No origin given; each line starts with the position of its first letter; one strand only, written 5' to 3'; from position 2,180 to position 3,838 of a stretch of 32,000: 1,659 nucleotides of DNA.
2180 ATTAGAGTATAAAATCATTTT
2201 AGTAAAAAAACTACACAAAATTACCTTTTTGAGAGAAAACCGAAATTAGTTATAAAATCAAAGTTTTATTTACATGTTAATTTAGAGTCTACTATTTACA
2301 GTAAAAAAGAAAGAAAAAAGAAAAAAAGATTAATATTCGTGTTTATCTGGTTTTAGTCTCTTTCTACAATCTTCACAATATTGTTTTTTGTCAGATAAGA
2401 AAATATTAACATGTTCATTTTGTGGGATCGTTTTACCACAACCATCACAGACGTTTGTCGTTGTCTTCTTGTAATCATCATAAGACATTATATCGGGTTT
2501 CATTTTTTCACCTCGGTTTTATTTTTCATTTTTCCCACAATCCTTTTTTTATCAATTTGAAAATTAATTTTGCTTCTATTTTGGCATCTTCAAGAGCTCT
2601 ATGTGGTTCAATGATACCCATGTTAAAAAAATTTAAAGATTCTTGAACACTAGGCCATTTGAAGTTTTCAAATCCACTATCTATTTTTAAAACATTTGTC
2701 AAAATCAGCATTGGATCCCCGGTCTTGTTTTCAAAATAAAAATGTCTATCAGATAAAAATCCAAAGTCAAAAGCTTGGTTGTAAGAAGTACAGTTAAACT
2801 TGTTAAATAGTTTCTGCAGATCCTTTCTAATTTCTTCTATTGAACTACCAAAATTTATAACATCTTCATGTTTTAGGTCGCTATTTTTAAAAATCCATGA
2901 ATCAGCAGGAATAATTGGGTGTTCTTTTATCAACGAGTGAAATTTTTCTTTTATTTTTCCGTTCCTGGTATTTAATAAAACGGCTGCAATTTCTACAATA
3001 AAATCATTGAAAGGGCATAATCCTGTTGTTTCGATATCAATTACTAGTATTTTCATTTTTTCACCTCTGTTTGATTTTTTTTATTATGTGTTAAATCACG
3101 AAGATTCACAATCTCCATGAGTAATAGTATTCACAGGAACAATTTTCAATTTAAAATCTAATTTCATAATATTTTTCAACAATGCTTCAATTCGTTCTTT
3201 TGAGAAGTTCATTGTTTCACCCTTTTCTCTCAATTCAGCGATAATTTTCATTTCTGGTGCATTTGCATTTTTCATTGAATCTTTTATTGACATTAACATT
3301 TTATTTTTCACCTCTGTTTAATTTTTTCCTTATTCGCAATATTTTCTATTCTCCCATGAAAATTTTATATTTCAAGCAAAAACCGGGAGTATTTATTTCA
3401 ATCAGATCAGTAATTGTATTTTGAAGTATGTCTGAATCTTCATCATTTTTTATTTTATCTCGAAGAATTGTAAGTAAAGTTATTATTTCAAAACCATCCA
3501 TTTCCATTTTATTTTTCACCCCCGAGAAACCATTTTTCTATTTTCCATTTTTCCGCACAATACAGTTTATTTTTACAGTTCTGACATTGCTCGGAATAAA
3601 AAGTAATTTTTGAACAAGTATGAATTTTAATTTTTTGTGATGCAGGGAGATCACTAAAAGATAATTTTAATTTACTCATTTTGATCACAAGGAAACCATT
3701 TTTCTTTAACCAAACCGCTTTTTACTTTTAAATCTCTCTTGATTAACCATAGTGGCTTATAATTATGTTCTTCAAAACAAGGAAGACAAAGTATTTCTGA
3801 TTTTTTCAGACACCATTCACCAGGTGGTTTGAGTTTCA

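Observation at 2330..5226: Candidate new rolling-circle element: IS91/ISCR-like Y1 HUH enzyme driving an operon of a DEDDh exonuclease and five small proteins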

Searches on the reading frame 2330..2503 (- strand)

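Call 3: search_protein_families(library=pfam, proteins=[window:2330-2503:-], max_evalue=1)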
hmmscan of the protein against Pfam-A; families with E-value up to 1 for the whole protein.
window:2330-2503:- (57 aa): 15 families
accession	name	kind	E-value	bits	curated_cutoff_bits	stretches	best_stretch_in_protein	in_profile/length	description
PF24734.1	DUF7685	-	0.00035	20.8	27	1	19-46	2-31/43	Domain of unknown function (DUF7685)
PF18439.7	zf_UBZ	-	0.00049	20.1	25.6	1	16-30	2-16/32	Ubiquitin-Binding Zinc Finger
PF18912.6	DZR_2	-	0.0027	17.9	27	2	13-47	33-56/56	Double zinc ribbon domain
PF02591.20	Zn_ribbon_9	-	0.013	16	29.1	1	18-46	1-29/33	C4-type zinc ribbon domain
PF01258.23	zf-dskA_traR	-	0.014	15.8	24.9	1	16-28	3-15/36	Prokaryotic dksA/traR C4-type zinc finger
PF17032.10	Zn_ribbon_15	-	0.023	15.9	28.9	1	12-53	33-65/73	zinc-ribbon family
PF06945.18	DUF1289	-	0.027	14.8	27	1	15-27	11-23/47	Protein of unknown function (DUF1289)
PF00130.28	C1_1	-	0.039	14.2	26.5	0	38-51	9-22/53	Phorbol esters/diacylglycerol binding domain (C1 domain)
PF12773.13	DZR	-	0.044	14.4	27.3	1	16-53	12-37/45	Double zinc ribbon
PF00096.32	zf-C2H2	-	0.045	14.7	25.2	0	18-32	2-16/23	Zinc finger, C2H2 type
PF04570.20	zf-FLZ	-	0.056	13.3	23.4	0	41-56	14-29/54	zinc-finger of the FCS-type, C2-C2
PF06906.16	DUF1272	-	0.071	13.7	25.3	1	18-49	7-38/57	Protein of unknown function (DUF1272)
PF02146.23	SIR2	-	0.11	12.9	24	1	16-53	107-144/180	Sir2 family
PF23477.1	zf_Tbcl_2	-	0.16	12.2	27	0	13-25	2-14/37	Probable treble clef zinc finger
PF10367.15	zf-Vps39_C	-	0.18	11.9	24.7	0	35-51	5-20/41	Vacuolar sorting protein 39 C-terminal zinc finger domain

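Call 4: search_protein_families(library=phrogs, proteins=[window:2330-2503:-], max_evalue=0.1)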
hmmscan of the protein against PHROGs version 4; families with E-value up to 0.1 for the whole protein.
window:2330-2503:- (57 aa): 13 families
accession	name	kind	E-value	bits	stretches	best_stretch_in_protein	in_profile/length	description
phrog_17873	-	unknown function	0.0051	18.1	1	12-31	9-28/69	-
phrog_4959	-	unknown function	0.0072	16.9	1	9-50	3-45/160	-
phrog_9706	-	unknown function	0.0076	17.7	0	14-32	6-24/56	-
phrog_4736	-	other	0.0099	16.3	1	11-53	417-459/498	L-glutamine-D-fructose-6-phosphate aminotransferase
phrog_6107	-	unknown function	0.024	15.5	1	16-55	3-37/58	-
phrog_37506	-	unknown function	0.04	14.6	1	13-56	169-205/214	-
phrog_54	-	other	0.041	15.2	1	12-54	29-68/75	DksA-like zinc-finger protein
phrog_4852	-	unknown function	0.042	14.5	1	10-55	7-44/194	-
phrog_2855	-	unknown function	0.056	14.7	1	9-49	50-87/89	-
phrog_4923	-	unknown function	0.057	14.4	1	18-36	7-27/49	-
phrog_1581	-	unknown function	0.06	14.1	1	16-49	104-136/176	-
phrog_4152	-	unknown function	0.065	14.5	1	14-51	96-132/138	-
phrog_15918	-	unknown function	0.067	13.6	1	13-56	316-359/392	-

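Call 5: search_protein_families(library=ncbifam, proteins=[window:2330-2503:-], max_evalue=0.1)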
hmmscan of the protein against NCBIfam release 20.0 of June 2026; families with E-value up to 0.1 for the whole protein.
window:2330-2503:- (57 aa): 5 families
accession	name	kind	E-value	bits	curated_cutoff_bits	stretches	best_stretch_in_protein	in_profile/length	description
NF011481.0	PRK14890.1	equivalog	0.0092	16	61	1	12-48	5-46/61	putative Zn-ribbon RNA-binding protein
NF052237.1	biotin_BsaP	equivalog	0.036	14.1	39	1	19-51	2-37/53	biotin synthase auxiliary protein BsaP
NF041913.1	HVO_2142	equivalog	0.04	13.8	90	0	6-25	1-20/48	HVO_2142 family zinc finger protein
TIGR04104.1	cxxc_20_cxxc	subfamily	0.047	14.1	45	1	18-54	2-39/93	TIGR04104 family putative zinc finger protein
NF006816.0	PRK09335.1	equivalog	0.065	13.6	118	0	13-34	17-38/96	30S ribosomal protein S26e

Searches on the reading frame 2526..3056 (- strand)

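Call 3: search_protein_families(library=pfam, proteins=[window:2526-3056:-], max_evalue=1)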
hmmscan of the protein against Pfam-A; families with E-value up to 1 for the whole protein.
window:2526-3056:- (176 aa): 3 families
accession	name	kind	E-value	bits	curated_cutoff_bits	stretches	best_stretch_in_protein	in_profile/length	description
PF00929.31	RNase_T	-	7.1e-16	59.6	24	1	4-164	1-163/164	Exonuclease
PF16473.11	Rv2179c-like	-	7.5e-06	26.2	27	1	4-164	3-172/177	3'-5' exoribonuclease Rv2179c-like domain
PF13482.12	RNase_H_2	-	0.027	14.9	22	1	6-97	3-91/165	RNase_H superfamily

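Call 4: search_protein_families(library=phrogs, proteins=[window:2526-3056:-], max_evalue=0.1)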
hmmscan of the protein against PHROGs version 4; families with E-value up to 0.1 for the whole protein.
window:2526-3056:- (176 aa): 4 families
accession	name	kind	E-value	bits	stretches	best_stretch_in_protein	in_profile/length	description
phrog_192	-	DNA, RNA and nucleotide metabolism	2.7e-25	90.5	1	1-172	106-274/397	DNA polymerase exonuclease subunit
phrog_14632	-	DNA, RNA and nucleotide metabolism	2e-13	50.9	1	3-166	84-240/380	DNA polymerase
phrog_255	-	DNA, RNA and nucleotide metabolism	0.0001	22.4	1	1-41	180-220/436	exonuclease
phrog_17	-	DNA, RNA and nucleotide metabolism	0.055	12.3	1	1-30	670-702/1445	DNA polymerase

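Call 5: search_protein_families(library=ncbifam, proteins=[window:2526-3056:-], max_evalue=0.1)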
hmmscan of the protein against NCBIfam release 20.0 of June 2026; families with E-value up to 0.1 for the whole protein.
window:2526-3056:- (176 aa): 26 families (the best 25 are shown)
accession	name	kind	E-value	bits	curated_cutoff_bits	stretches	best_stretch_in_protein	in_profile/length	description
NF001688.0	PRK00448.1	equivalog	1.7e-15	55.7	873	1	4-171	426-587/1445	PolC-type DNA polymerase III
TIGR01405.1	polC_Gram_pos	equivalog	7.3e-14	50.4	1043.45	1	4-170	192-352/1211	DNA polymerase III subunit alpha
NF005289.0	PRK06807.1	equivalog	1.9e-13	50.4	335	1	4-166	11-166/313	3'-5' exonuclease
NF006316.0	PRK08517.1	equivalog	4.9e-11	42.5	247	1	4-168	73-228/270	3'-5' exonuclease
NF005981.0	PRK08074.1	equivalog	1.1e-10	40.2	789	1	3-171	5-168/931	ATP-dependent DNA helicase DinG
NF005906.0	PRK07883.1-4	equivalog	3.4e-10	38.9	495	1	4-171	9-170/563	DEDD exonuclease domain-containing protein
NF005836.0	PRK07740.1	equivalog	4.9e-10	39.2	261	1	2-170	60-224/244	hypothetical protein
TIGR01407.1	dinG_rel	hypoth_equivalog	5.4e-10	38.2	547.7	1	4-171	3-164/889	putative DnaQ family exonuclease/DinG family helicase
TIGR00573.1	dnaq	subfamily_domain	1.1e-08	34.9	71.5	1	4-170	10-171/217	exonuclease, DNA polymerase III, epsilon subunit family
NF004719.0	PRK06063.1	equivalog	1.3e-08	34.2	389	1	5-168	20-176/331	DEDDh family exonuclease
NF004964.0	PRK06310.1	equivalog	7.6e-08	32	236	1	3-170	9-172/250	DNA polymerase III subunit epsilon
NF005907.0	PRK07883.1-5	equivalog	1.7e-07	30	454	1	3-163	30-186/584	DEDD exonuclease domain-containing protein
NF006601.0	PRK09145.1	equivalog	1.1e-06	28.2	189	1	3-104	31-129/207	3'-5' exonuclease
NF006615.0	PRK09182.1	subfamily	1.2e-06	27.5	207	1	4-164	53-206/307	3'-5' exonuclease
NF005905.0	PRK07883.1-3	equivalog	1.6e-06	27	508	1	3-170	26-189/581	DEDD exonuclease domain-containing protein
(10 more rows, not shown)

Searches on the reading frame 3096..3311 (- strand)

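Call 3: search_protein_families(library=pfam, proteins=[window:3096-3311:-], max_evalue=1)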
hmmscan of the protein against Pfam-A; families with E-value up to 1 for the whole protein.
window:3096-3311:- (71 aa): 4 families
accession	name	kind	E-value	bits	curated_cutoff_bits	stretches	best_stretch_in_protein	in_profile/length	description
PF04849.18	HAP1_N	-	0.0076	15.9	33.9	1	4-58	201-255/307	HAP1 N-terminal conserved region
PF01817.26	CM_2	-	0.0083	16.8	27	1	19-51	42-74/80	Chorismate mutase type II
PF19432.4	RME-8_N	-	0.058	12.1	25.4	1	6-55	43-92/818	DNAJ protein RME-8 N-terminal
PF05335.18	DUF745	-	0.15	12.2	33.3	1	4-49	111-156/183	Protein of unknown function (DUF745)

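Call 4: search_protein_families(library=phrogs, proteins=[window:3096-3311:-], max_evalue=0.1)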
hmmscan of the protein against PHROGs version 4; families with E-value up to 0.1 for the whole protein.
window:3096-3311:- (71 aa): 0 families

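Call 5: search_protein_families(library=ncbifam, proteins=[window:3096-3311:-], max_evalue=0.1)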
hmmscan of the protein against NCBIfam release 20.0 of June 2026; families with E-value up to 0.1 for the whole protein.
window:3096-3311:- (71 aa): 0 families

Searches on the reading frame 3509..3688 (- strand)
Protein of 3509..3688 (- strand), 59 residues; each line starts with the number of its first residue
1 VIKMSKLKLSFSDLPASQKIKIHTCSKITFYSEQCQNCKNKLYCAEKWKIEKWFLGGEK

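Call 3: search_protein_families(library=pfam, proteins=[window:3509-3688:-], max_evalue=1)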
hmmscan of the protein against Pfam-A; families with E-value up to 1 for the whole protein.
window:3509-3688:- (59 aa): 1 family
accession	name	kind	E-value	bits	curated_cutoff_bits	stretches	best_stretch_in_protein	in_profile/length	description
PF01753.24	zf-MYND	-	0.021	15.3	22.7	1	24-53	3-32/39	MYND finger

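Call 4: search_protein_families(library=phrogs, proteins=[window:3509-3688:-], max_evalue=0.1)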
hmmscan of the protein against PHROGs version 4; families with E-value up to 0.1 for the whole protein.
window:3509-3688:- (59 aa): 0 families

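Call 5: search_protein_families(library=ncbifam, proteins=[window:3509-3688:-], max_evalue=0.1)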
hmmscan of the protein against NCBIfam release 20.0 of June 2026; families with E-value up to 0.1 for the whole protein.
window:3509-3688:- (59 aa): 0 families
